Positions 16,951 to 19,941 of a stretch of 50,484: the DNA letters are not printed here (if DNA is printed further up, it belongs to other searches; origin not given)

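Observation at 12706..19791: Operon of a FhuA-like TonB-dependent receptor plus three tandem paralogs of an unplaced secreted Ser-hydrolase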

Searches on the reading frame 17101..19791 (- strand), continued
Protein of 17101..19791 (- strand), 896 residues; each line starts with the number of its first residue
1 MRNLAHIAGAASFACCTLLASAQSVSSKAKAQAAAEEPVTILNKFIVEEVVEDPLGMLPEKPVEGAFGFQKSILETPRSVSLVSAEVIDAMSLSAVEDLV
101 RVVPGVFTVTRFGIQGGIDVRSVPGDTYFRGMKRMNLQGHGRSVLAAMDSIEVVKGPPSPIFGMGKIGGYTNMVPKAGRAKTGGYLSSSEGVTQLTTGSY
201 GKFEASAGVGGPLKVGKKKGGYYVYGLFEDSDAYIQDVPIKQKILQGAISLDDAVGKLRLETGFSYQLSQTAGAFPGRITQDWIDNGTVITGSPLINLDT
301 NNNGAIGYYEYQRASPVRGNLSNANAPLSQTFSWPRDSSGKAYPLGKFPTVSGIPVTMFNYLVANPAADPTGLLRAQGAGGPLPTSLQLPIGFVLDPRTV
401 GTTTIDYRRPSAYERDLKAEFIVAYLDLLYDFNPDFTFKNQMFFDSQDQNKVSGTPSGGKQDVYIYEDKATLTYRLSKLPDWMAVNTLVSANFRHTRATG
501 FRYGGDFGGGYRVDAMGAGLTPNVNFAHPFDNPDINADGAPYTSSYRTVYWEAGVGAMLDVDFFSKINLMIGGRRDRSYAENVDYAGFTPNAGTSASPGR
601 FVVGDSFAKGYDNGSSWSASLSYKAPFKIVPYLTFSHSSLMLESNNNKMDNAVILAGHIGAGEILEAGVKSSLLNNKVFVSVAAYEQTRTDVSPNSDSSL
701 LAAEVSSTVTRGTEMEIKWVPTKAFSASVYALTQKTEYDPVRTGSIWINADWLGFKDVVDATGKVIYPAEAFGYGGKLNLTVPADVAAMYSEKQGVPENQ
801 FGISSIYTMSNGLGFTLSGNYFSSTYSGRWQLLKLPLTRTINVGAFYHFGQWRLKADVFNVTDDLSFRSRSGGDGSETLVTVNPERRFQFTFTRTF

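Call 52: search_protein_families(library=ncbifam, proteins=[L076:10742-12358:+, L076:12385-14703:+, L077:4819-7758:+], max_evalue=1e-10)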
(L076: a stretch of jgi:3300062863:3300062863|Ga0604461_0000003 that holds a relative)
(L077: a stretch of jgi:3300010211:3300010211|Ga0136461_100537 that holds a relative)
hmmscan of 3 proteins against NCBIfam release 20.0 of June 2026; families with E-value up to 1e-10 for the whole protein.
L076:10742-12358:+ (538 aa): 26 families (the best 25 are shown)
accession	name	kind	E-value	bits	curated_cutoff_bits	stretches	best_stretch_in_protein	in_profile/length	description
NF006006.0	PRK08137.1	equivalog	5.9e-105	352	534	1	35-526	23-518/529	amidase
NF005300.0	PRK06828.1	subfamily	4.9e-102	341.9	494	1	47-526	14-489/491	amidase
NF005688.0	PRK07488.1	equivalog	6.1e-68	229.8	532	1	40-517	5-464/474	indoleacetamide hydrolase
TIGR00132.1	gatA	equivalog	1.3e-67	228.6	481.1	1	61-350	11-291/466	Asp-tRNA(Asn)/Glu-tRNA(Gln) amidotransferase subunit GatA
NF005219.0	PRK06707.1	equivalog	5.6e-64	216.5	498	1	37-344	62-374/536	amidase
NF005686.0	PRK07486.1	subfamily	2.1e-56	191.6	465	1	40-382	8-339/486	amidase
NF004816.0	PRK06170.1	equivalog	8.8e-56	189.5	503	1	46-344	12-308/493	amidase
NF005450.0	PRK07042.1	equivalog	8.8e-56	189.3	458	1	48-344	9-295/464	amidase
NF004815.0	PRK06169.1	equivalog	3.4e-55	187.5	506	1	54-519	18-459/471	amidase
NF005127.0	PRK06565.1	equivalog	6.2e-53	180.1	575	1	41-358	4-357/570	amidase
NF005687.0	PRK07487.1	subfamily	1.3e-50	172.6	428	1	40-512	5-449/468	amidase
NF006631.0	PRK09201.1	equivalog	2.2e-50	171.8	461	1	43-318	4-275/466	AtzE family amidohydrolase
NF005460.0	PRK07056.1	subfamily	3.7e-50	171.2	447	1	45-369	7-320/457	amidase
NF005565.0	PRK07235.1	subfamily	9e-50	169.8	545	1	111-348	86-321/506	amidase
NF006043.0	PRK08186.1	subfamily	9.2e-49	166.3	487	1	45-350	6-298/600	allophanate hydrolase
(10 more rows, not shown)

L076:12385-14703:+ (772 aa): 17 families
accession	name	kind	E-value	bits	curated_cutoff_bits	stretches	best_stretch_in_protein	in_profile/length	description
NF006006.0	PRK08137.1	equivalog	8.3e-30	104.1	534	1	199-481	78-336/529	amidase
NF005300.0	PRK06828.1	subfamily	9.7e-26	90.2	494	1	200-481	58-323/491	amidase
NF004717.0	PRK06061.1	equivalog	1.4e-18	66.9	498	1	201-411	61-253/483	amidase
NF004815.0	PRK06169.1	equivalog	2.5e-18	65.9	506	1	227-538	78-356/471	amidase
NF005686.0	PRK07486.1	subfamily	4.1e-18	65.3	465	1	198-466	56-297/486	amidase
NF005688.0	PRK07488.1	equivalog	6.7e-18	64.8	532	1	201-425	54-240/474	indoleacetamide hydrolase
NF005127.0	PRK06565.1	equivalog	3.6e-17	62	575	0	199-451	55-298/570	amidase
TIGR02713.1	allophanate_hyd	equivalog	8.5e-15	54.3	511.05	1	203-455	14-251/563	allophanate hydrolase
NF006631.0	PRK09201.1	equivalog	1e-14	54.1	461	1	202-409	52-244/466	AtzE family amidohydrolase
TIGR00132.1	gatA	equivalog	1.8e-14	53.4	481.1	1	310-468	129-275/466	Asp-tRNA(Asn)/Glu-tRNA(Gln) amidotransferase subunit GatA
NF006043.0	PRK08186.1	subfamily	4.9e-14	51.7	487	1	199-410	49-241/600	allophanate hydrolase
NF005219.0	PRK06707.1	equivalog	1.6e-13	49.9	498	1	200-506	116-399/536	amidase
NF004816.0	PRK06170.1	equivalog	3.6e-13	49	503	0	202-483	57-311/493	amidase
TIGR02715.1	amido_AtzE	subfamily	1.3e-12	47.5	425.75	1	202-411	45-239/452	AtzE family amidohydrolase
NF005460.0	PRK07056.1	subfamily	3.1e-12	46.2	447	0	201-397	53-237/457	amidase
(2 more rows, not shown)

L077:4819-7758:+ (979 aa): 1 family
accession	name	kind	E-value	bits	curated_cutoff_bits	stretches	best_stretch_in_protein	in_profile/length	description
TIGR01783.1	TonB-siderophor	subfamily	8.8e-15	54.4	223.5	0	879-979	546-649/649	TonB-dependent siderophore receptor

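Call 64: search_solved_structures(query=A3, max_evalue=0.001)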
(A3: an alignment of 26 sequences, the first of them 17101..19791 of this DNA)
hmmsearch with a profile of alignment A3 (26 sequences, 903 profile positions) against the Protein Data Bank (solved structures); distinct sequences matched with E-value up to 0.001: 26.
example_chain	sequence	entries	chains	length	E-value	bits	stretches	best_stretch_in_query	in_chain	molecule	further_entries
5fp1_A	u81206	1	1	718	1.8e-14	55.8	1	44-201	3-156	TONB-DEPENDENT SIDEROPHORE RECEPTOR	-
5fok_A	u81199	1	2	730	7.4e-13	50.5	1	41-185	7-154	IRON TRANSPORT OUTER MEMBRANE RECEPTOR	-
5nec_A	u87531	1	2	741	3.3e-12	48.3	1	39-192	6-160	TonB-dependent siderophore receptor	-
6i96_A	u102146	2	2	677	1e-10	43.4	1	69-250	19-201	Metal-pseudopaline receptor CntO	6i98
6i97_A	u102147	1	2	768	1.3e-10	43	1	68-250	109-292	Metal-pseudopaline receptor CntO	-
3qlb_A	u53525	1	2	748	1.3e-10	43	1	68-244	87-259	Enantio-pyochelin receptor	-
6z8a_A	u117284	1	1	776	1.4e-10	43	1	68-250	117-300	Ferrioxamine receptor FoxA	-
8b43_A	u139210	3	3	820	1.7e-10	42.6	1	68-250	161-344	Metal-pseudopaline receptor CntO | Ferrioxamine receptor FoxA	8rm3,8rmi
9rvq_A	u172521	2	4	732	1.1e-08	36.7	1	70-215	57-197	TonB-dependent receptor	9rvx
1xkh_A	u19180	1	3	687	8.6e-07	30.4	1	80-277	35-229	Ferripyoverdine receptor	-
2fcp_A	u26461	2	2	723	1.3e-06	29.8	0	63-183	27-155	PROTEIN (FERRIC HYDROXAMATE UPTAKE RECEPTOR) | FhuA iron-ferrichrome transporter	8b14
1qff_A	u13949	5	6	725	1.4e-06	29.7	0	63-183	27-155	FERRIC HYDROXAMATE UPTAKE RECEPTOR | PROTEIN (FERRIC HYDROXAMATE UPTAKE RECEPTOR) | FERRIC HYDROXAMATE RECEPTOR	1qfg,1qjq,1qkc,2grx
1fcp_A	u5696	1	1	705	1.4e-06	29.7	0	65-183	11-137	PROTEIN (FERRIC HYDROXAMATE UPTAKE RECEPTOR)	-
1fi1_A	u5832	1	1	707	1.4e-06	29.7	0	65-183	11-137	FERRICHROME-IRON RECEPTOR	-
4cu4_A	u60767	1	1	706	1.6e-06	29.5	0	65-183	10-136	FERRICHROME-IRON RECEPTOR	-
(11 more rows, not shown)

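Call 72: predict_structure(alignment_id=A3)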
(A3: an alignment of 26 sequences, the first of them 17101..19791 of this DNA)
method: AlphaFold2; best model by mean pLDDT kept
length: 896 residues; sequences in the alignment: 26
mean_pLDDT: 76.5   pTM: 0.77
mean pLDDT of the five models: 76.5, 73.6, 71.9, 70.5, 65.9
residues with pLDDT >= 90: 169; 70-90: 494; 50-70: 130; < 50: 103
segments of 3 or more residues with pLDDT < 50: 1-50, 64-68, 107-122, 158-172, 517-521, 702-704
pLDDT, mean of each block of 10 residues (from residue 1): 31 28 23 24 26 68 52 73 78 73 56 36 51 55 59 58 41 49 70 87 87 87 88 67 86 87 84 66 85 84 86 89 86 92 88 92 93 91 90 88 73 71 85 82 85 75 87 85 87 90 65 52 72 89 89 88 89 88 90 90 89 86 89 86 71 76 87 88 85 57 64 91 90 86 82 89 88 85 89 84 92 92 87 88 93 92 80 57 81 89
secondary structure, 60 per line:
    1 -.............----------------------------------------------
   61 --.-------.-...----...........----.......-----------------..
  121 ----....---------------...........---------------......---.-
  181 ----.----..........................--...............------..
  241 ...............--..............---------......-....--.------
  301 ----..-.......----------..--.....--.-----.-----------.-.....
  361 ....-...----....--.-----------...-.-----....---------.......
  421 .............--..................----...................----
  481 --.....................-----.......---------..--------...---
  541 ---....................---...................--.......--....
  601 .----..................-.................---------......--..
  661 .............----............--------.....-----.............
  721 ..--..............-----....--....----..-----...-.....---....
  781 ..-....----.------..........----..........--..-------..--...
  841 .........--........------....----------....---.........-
elements in order (helices of 4 or more, strands of 3 or more residues): H2-14 E80-84 H85-90 H96-101 H125-128 E148-154 E170-175 E190-198 E202-215 E218-232 E239-255 E258-271 H281-286 E288-291 H308-314 E329-333 H356-364 H373-376 E401-404 E414-433 E436-453 E458-476 E483-503 H509-515 E544-563 E567-585 E588-594 E597-601 E606-623 E629-641 H651-656 E659-673 E678-689 H698-702 E708-722 E725-738 E744-747 H750-753 E765-767 H769-773 E777-782 H784-787 E799-808 E813-822 E838-849 E852-859 E866-869 E880-883 E887-895

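Call 74: fold_search(model_id=the predicted structure, library=pdb)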
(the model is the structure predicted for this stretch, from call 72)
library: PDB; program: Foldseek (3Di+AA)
matches with E <= 10: 899; with E <= 0.001: 286
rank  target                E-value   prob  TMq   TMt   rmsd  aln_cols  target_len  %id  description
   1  1by3                  4.2e-34  1.00  0.55  0.70   9.7       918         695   14  FHUA FROM E. COLI (released 1999-01-13)
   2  5nec_A                4.5e-34  1.00  0.53  0.73   9.8       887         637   12  Crystal structure of the siderophore receptor PiuD from Pseudomonas aeruginosa (released 2018-02-07)
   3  5nec_B                5.1e-34  1.00  0.54  0.74   7.8       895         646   12  Crystal structure of the siderophore receptor PiuD from Pseudomonas aeruginosa (released 2018-02-07)
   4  9a3c_MODEL_1_A        6.9e-34  1.00  0.58  0.68  11.0       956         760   13  Model of E. coli Fiu by in-cell photo-crosslinking MS and deep learning (released 2023-02-24)
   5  5fp1                  1.3e-33  1.00  0.56  0.70   9.8       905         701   13  Crystal structure of the siderophore receptor PiuA from Acinetobacter baumannii (released 2016-05-11)
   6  6bpm_A                1.4e-33  1.00  0.55  0.68   9.6       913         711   15  The crystal structure of the Ferric-Catecholate import receptor Fiu from K12 E. coli: Closed form (C21) (released 2018-11-28)
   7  5fok_B                2.0e-33  1.00  0.55  0.73   9.2       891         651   12  Crystal structure of the siderophore receptor PiuA from Pseudomonas aeruginosa (released 2016-05-11)
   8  5fok_A                2.9e-33  1.00  0.55  0.73   8.5       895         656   12  Crystal structure of the siderophore receptor PiuA from Pseudomonas aeruginosa (released 2016-05-11)
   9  1by5_A                5.4e-33  1.00  0.54  0.68   9.3       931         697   15  FHUA FROM E. COLI, WITH ITS LIGAND FERRICHROME (released 1999-01-13)
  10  8s34_A                6.9e-33  1.00  0.54  0.70   9.5       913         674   14  Ferric-mycobactin receptor (FemA) in complex with aeruginic acid (released 2025-02-26)
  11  3qlb_B                1.0e-32  1.00  0.55  0.72   9.2       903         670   15  Enantiopyochelin outer membrane TonB-dependent transporter from Pseudomonas fluorescens bound to the ferri-enantiopyoc (released 2011-12-07)
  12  6bpn                  1.4e-32  1.00  0.54  0.73   8.0       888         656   13  The crystal structure of the Ferric-Catecholate import receptor Fiu from E. coli K12: Open form (C2221) (released 2018-11-28)
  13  8b14_A                1.5e-32  1.00  0.53  0.68  10.6       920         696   14  T5 Receptor Binding Protein pb5 in complex with its E. coli receptor FhuA (released 2023-02-08)
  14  3qlb_A                4.7e-32  1.00  0.54  0.71  10.0       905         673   14  Enantiopyochelin outer membrane TonB-dependent transporter from Pseudomonas fluorescens bound to the ferri-enantiopyoc (released 2011-12-07)
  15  9ex3_A                2.0e-31  1.00  0.50  0.65  10.2       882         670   14  Ferric-mycobactin receptor (FemA) in complex with dihydroaeruginoic acid (released 2025-02-26)
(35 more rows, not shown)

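Call 80: search_protein_families(library=pfam, proteins=[L088:1485-2042:+, L088:289-1377:-, L098:14497-16221:+, L113:8742-9275:+, L105:9326-10015:+, L114:16613-18013:+, L101:754-1719:-], max_evalue=0.001)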
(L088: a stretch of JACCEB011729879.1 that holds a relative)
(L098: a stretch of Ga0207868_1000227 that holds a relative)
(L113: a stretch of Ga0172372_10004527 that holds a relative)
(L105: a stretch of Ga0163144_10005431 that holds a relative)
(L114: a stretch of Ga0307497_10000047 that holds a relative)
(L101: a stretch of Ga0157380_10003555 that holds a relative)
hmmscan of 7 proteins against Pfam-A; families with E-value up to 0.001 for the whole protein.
L088:1485-2042:+ (185 aa): 2 families
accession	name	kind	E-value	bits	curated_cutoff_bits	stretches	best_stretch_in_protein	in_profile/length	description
PF13580.11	SIS_2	-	3.2e-24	85.9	27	1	18-139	15-136/138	SIS domain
PF01380.27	SIS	-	0.00099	19.4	25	0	102-163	49-110/131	SIS domain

L088:289-1377:- (362 aa): 2 families
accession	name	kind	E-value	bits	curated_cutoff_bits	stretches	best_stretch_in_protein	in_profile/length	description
PF02463.25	SMC_N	-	1.9e-14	54.1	40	1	3-332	2-194/220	RecF/RecN/SMC N terminal domain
PF13304.12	AAA_21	-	0.00038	21.1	27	0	27-46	3-22/304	AAA domain, putative AbiEii toxin, Type IV TA system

L098:14497-16221:+ (574 aa): 1 family
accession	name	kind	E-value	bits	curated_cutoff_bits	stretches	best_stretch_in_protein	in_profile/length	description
PF00710.25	Asparaginase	-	9e-08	32.3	22.5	1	244-351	61-162/193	Asparaginase, N-terminal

L113:8742-9275:+ (177 aa): 0 families

L105:9326-10015:+ (229 aa): 0 families

L114:16613-18013:+ (466 aa): 2 families
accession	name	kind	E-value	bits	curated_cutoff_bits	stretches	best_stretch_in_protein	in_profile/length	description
PF13483.12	Lactamase_B_3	-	3.1e-08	34.2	24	1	2-116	1-75/160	Beta-lactamase superfamily domain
PF12706.13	Lactamase_B_2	-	9.1e-08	32.4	27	1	20-159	3-154/200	Beta-lactamase superfamily domain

L101:754-1719:- (321 aa): 1 family
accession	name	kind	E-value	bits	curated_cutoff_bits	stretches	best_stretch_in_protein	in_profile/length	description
PF03279.18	Lip_A_acyltrans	-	2.8e-70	237.3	22.3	1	22-309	5-294/295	Bacterial lipid A biosynthesis acyltransferase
